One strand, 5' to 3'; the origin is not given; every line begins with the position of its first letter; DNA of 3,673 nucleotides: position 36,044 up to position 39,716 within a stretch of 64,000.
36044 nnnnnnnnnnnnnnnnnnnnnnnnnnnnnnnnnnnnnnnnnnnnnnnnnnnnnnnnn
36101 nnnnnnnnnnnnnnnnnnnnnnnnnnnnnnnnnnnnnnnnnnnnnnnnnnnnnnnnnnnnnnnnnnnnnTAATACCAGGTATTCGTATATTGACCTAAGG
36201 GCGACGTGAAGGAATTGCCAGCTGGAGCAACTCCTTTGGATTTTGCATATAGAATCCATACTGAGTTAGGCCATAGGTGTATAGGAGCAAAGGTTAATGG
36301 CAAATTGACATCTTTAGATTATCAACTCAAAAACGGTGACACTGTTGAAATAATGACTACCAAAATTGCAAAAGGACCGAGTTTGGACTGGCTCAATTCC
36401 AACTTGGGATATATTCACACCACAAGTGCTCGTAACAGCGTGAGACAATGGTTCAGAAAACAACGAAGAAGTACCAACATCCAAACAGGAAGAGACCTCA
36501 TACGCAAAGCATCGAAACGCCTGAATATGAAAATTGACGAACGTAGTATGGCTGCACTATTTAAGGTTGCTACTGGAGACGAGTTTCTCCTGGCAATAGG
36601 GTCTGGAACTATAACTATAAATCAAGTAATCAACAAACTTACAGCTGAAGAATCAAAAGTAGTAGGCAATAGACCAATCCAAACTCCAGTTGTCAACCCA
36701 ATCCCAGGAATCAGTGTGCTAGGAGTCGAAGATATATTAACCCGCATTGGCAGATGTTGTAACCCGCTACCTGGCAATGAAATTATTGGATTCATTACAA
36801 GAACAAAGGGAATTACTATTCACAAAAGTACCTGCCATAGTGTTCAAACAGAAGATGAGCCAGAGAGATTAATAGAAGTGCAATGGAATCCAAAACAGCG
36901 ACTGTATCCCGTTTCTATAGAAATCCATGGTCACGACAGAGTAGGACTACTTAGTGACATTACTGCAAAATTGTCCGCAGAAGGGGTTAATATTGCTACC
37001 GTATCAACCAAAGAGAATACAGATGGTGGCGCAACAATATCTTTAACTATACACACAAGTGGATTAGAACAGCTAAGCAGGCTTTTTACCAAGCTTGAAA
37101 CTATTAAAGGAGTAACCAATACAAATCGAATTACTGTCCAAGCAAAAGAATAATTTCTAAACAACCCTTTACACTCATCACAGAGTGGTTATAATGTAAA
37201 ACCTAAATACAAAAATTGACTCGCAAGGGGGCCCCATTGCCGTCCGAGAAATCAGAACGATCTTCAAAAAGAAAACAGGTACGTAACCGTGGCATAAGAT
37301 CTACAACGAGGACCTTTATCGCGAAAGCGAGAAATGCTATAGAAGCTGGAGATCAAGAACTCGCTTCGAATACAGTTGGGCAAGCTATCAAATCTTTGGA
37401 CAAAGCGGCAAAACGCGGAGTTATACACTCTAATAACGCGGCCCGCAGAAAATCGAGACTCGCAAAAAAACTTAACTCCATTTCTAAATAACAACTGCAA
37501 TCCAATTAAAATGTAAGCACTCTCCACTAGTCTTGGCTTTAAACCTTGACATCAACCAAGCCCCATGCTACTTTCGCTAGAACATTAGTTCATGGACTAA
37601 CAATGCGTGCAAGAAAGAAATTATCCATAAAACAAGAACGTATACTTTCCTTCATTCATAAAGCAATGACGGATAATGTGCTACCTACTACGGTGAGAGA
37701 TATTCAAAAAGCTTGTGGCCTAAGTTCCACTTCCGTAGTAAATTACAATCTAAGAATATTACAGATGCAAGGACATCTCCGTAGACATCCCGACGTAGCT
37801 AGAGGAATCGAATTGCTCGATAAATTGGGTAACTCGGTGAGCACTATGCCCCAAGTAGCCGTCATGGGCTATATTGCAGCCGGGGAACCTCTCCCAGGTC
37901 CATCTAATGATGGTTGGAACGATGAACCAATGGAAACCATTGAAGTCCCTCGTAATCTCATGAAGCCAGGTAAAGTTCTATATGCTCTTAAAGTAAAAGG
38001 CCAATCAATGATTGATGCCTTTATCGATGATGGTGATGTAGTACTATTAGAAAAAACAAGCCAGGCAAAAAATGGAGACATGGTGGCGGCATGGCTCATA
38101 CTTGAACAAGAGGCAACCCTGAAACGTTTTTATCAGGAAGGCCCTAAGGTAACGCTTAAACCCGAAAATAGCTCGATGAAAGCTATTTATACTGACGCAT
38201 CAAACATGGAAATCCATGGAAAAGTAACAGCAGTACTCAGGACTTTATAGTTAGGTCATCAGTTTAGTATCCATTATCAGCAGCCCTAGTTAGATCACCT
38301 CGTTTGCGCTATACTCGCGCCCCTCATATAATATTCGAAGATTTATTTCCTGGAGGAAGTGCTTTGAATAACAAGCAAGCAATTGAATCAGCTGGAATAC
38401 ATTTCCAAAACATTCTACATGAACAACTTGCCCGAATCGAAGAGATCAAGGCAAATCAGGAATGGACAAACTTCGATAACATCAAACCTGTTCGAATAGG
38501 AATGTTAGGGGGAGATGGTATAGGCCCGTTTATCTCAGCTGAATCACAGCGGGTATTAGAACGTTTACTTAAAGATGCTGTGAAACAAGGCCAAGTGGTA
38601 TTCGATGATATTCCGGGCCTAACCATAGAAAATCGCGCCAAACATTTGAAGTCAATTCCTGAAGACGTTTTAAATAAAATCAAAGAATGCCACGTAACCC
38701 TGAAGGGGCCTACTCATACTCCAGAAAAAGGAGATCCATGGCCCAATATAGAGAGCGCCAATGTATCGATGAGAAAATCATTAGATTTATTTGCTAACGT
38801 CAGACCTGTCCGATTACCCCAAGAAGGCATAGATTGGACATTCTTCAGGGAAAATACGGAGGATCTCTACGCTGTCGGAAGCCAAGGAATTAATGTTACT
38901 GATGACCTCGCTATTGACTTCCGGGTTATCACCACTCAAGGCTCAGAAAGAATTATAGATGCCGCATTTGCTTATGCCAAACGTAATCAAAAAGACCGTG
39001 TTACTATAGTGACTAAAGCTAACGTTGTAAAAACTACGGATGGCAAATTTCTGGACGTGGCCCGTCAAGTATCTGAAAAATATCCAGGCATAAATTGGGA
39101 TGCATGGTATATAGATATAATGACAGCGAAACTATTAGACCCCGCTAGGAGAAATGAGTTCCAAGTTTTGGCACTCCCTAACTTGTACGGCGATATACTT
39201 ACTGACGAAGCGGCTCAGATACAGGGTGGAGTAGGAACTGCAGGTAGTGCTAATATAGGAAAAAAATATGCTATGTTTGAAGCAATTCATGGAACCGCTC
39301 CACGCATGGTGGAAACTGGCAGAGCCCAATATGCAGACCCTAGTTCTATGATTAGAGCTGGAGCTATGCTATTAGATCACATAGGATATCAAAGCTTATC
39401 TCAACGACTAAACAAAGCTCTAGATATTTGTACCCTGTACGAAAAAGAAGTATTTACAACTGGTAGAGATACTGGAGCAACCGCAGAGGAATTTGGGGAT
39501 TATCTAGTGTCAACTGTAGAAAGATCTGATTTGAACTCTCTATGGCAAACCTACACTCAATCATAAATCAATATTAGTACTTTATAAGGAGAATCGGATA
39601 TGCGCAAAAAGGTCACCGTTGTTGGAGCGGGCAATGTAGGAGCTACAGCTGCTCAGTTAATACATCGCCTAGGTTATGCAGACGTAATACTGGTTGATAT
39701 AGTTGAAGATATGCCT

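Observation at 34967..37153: Rel (RelA/SpoT) gene cut exactly at the catalytic/regulatory junction by two in-frame stops 21 nt apart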

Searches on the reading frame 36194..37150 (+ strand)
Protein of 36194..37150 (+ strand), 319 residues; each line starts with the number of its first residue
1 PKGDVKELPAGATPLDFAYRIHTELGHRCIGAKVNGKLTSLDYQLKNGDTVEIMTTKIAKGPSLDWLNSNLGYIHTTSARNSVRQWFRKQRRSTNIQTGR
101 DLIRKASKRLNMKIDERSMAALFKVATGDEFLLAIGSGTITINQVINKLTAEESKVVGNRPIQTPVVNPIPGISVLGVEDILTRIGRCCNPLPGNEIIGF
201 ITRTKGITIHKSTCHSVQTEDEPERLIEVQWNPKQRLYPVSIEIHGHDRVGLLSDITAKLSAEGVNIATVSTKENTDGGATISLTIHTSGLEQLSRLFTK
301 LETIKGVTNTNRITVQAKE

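Call 4: search_protein_families(library=pfam, proteins=[window:36194-37150:+])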
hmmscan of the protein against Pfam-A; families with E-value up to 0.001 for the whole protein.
window:36194-37150:+ (319 aa): 5 families
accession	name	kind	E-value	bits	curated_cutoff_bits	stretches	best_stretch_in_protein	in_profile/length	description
PF02824.27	TGS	-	5e-24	84.6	22.2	1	1-55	6-60/60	TGS domain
PF13291.12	ACT_4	-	1e-18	68.2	27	1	235-312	2-80/80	ACT domain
PF01842.31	ACT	-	7.7e-10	38.8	27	1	241-303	2-63/66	ACT domain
PF19296.4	RelA_AH_RIS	-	5.7e-08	33.5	23.8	1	76-154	6-87/185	RelA/SpoT, AH and RIS domains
PF22629.2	ACT_AHAS_ss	-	0.00032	21.2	27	1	243-307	2-65/67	AHAS small subunit-like ACT domain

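Call 53: search_protein_families(library=ncbifam, proteins=[window:36206-37150:+, P0008], max_evalue=0.00001)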
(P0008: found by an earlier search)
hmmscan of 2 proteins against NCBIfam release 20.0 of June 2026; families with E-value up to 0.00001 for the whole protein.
window:36206-37150:+ (315 aa): 4 families
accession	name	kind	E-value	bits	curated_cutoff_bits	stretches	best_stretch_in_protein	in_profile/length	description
NF008124.0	PRK10872.1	equivalog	3.2e-72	244.2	728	1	3-309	417-741/744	GTP diphosphokinase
TIGR00691.1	spoT_relA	subfamily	9.4e-64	215.9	499.2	1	3-307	374-686/687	RelA/SpoT family protein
NF008303.0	PRK11092.1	equivalog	5.3e-46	157.1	947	1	3-308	399-699/702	bifunctional GTP diphosphokinase/guanosine-3',5'-bis pyrophosphate 3'-pyrophosphohydrolase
NF003361.0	PRK04435.1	equivalog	3.8e-07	30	131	1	236-309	71-145/148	ACT domain-containing protein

P0008 (728 aa): 5 families
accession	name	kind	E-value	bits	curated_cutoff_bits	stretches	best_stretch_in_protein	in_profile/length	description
TIGR00691.1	spoT_relA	subfamily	3.8e-230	765.8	499.2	1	32-719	1-685/687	RelA/SpoT family protein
NF008124.0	PRK10872.1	equivalog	1.6e-176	589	728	1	33-722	37-741/744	GTP diphosphokinase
NF008303.0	PRK11092.1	equivalog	4.1e-173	577.2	947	1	12-721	6-699/702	bifunctional GTP diphosphokinase/guanosine-3',5'-bis pyrophosphate 3'-pyrophosphohydrolase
NF053588.1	GTPPhKinYjbM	equivalog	1.3e-08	34.8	320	1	244-368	37-168/201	GTP diphosphokinase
NF003361.0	PRK04435.1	equivalog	8.5e-07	28.9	131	1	649-722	71-145/148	ACT domain-containing protein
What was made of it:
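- On Long RSH (RelA/SpoT family, TIGR00691): The downstream piece alone scores 215.9 bits, below the cut-off (call 53).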

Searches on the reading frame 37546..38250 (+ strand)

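Call 4: search_protein_families(library=pfam, proteins=[window:37546-38250:+])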
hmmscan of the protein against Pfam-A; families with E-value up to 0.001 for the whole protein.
window:37546-38250:+ (234 aa): 2 families
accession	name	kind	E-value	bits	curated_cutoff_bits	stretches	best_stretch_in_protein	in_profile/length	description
PF00717.28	Peptidase_S24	-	2.8e-25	88.7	23.3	1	106-227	2-115/116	Peptidase S24-like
PF01726.22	LexA_DNA_bind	-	3.9e-11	43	23.7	1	24-87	2-65/65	LexA DNA binding domain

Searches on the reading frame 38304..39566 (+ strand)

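Call 4: search_protein_families(library=pfam, proteins=[window:38304-39566:+])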
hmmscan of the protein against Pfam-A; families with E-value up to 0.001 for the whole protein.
window:38304-39566:+ (420 aa): 1 family
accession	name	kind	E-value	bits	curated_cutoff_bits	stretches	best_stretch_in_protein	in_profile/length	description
PF00180.25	Iso_dh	-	2.6e-63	214.8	27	1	65-375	2-321/348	Isocitrate/isopropylmalate dehydrogenase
